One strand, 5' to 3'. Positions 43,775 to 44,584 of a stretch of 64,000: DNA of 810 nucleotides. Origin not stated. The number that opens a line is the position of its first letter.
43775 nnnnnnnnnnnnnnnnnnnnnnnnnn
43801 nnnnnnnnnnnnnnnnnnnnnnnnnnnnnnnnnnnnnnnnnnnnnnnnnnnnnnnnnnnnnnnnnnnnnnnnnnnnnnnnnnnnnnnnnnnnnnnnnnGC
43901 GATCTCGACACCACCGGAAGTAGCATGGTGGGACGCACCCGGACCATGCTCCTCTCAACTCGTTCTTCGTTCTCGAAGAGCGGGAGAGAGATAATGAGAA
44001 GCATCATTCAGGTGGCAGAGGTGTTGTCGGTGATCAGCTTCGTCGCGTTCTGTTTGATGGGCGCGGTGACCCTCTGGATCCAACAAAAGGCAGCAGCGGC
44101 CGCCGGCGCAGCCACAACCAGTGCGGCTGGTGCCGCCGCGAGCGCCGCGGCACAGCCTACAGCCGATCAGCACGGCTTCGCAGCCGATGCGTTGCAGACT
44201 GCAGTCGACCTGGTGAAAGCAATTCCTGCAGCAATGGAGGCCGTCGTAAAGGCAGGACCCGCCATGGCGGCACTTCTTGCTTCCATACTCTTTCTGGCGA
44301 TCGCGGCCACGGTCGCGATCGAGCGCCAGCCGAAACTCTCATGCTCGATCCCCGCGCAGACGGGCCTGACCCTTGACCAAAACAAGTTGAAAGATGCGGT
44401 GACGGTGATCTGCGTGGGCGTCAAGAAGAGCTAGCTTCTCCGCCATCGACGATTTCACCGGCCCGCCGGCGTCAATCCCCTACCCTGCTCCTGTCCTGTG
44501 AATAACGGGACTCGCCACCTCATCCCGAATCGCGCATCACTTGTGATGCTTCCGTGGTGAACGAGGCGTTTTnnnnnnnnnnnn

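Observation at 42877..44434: Plus-strand membrane-protein island (DUF805-SHOCT, Imm-SHOCT, Ala-rich TM protein) opposite an XRE regulator: candidate superinfection-exclusion module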

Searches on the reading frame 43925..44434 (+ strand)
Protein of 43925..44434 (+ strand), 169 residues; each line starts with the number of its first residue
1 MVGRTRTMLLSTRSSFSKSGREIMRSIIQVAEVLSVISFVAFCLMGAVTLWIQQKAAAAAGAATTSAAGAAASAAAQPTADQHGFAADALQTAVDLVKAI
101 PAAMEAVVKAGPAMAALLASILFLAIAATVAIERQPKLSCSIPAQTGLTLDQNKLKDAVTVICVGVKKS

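Call 3: search_protein_families(library=pfam, proteins=[window:43925-44434:+], max_evalue=1)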
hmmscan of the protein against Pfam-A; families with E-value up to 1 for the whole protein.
window:43925-44434:+ (169 aa): 0 families

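Call 4: search_protein_families(library=phrogs, proteins=[window:43925-44434:+], max_evalue=0.1)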
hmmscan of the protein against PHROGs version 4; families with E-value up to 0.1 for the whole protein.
window:43925-44434:+ (169 aa): 0 families

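Call 28: find_homologous_proteins(query=window:43925-44434:+)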
Query window:43925-44434:+ (169 aa): 1 proteins with E <= 0.001 among 3460 candidates.
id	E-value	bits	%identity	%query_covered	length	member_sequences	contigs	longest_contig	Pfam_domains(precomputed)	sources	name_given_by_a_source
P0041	2.2e-77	276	100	86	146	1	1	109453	-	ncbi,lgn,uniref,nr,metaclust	ncbi:hypothetical protein SAMN05216548_114118 [Faunimonas pinastri]|uniref:Uncharacterized protein n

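Call 63: search_protein_representatives(protein=window:43994-44434:+)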
Query: 146 residues. Proteins with E-value up to 0.001 (for the whole library): 9; up to 1e-10: 3; up to 1e-30: 1. The best 9 are listed.
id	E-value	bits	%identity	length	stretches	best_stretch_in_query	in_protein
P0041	2.9e-78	276.1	100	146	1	1-146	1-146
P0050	3.0e-14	69.5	39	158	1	5-141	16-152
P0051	1.3e-12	64.2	35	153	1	7-143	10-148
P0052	5.9e-08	49.2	36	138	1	24-140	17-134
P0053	6.3e-07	45.9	43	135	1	7-125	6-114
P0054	1.2e-06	45.0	40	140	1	4-141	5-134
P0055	4.7e-06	43.1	51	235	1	71-141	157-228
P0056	3.3e-04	37.1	34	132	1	7-108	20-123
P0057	5.1e-04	36.5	38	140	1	32-140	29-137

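Call 68: find_related_loci(query=A6, collection=genome_contigs, flank=5000)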
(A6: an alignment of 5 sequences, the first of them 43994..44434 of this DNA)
Query A6 (146 aa) in genome_contigs; peptide patterns used: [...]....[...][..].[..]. (x = any residue, [..] = any of these).
36 stretches matched a pattern; 1 encode a relative of the query (tblastn E <= 1e-3); 1 distinct loci.
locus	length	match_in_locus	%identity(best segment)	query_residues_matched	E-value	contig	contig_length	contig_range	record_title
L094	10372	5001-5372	32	1-125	2e-7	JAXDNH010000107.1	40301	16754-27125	MAG: Methylobacteriaceae bacterium isolate BP_660 scaffold_5424677, whole genome shotgun sequence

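Call 69: find_related_loci(query=A6, collection=viral_contigs, flank=5000)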
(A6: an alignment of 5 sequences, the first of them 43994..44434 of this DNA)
Query A6 (146 aa) in viral_contigs; peptide patterns used: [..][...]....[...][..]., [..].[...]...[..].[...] (x = any residue, [..] = any of these).
138 stretches matched a pattern, but none encodes a relative of the query by tblastn (E <= 1e-3).

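Call 77: search_protein_families(library=padloc, proteins=[window:43994-44434:+], max_evalue=0.01)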
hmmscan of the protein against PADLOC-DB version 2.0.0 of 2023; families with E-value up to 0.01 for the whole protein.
window:43994-44434:+ (146 aa): 0 families

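Call 78: search_protein_families(library=ncbifam, proteins=[window:43994-44434:+], max_evalue=0.01)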
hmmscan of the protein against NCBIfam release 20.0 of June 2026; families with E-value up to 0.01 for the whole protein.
window:43994-44434:+ (146 aa): 0 families

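Call 93: predict_structure(alignment_id=A5)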
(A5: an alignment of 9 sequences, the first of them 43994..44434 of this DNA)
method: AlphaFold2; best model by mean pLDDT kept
length: 146 residues; sequences in the alignment: 9
mean_pLDDT: 64.6   pTM: 0.28
mean pLDDT of the five models: 64.6, 60.0, 57.2, 55.0, 54.9
residues with pLDDT >= 90: 0; 70-90: 65; 50-70: 53; < 50: 28
segments of 3 or more residues with pLDDT < 50: 40-67
pLDDT, mean of each block of 10 residues (from residue 1): 77 77 73 58 41 40 47 65 66 70 68 68 76 78 64
secondary structure, 60 per line:
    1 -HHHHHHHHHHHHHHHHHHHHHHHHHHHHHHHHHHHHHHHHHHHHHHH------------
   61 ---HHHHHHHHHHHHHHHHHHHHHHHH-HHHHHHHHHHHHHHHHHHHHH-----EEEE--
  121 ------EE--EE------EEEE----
elements in order: H2-48 H64-87 H89-109 E115-118 E139-142
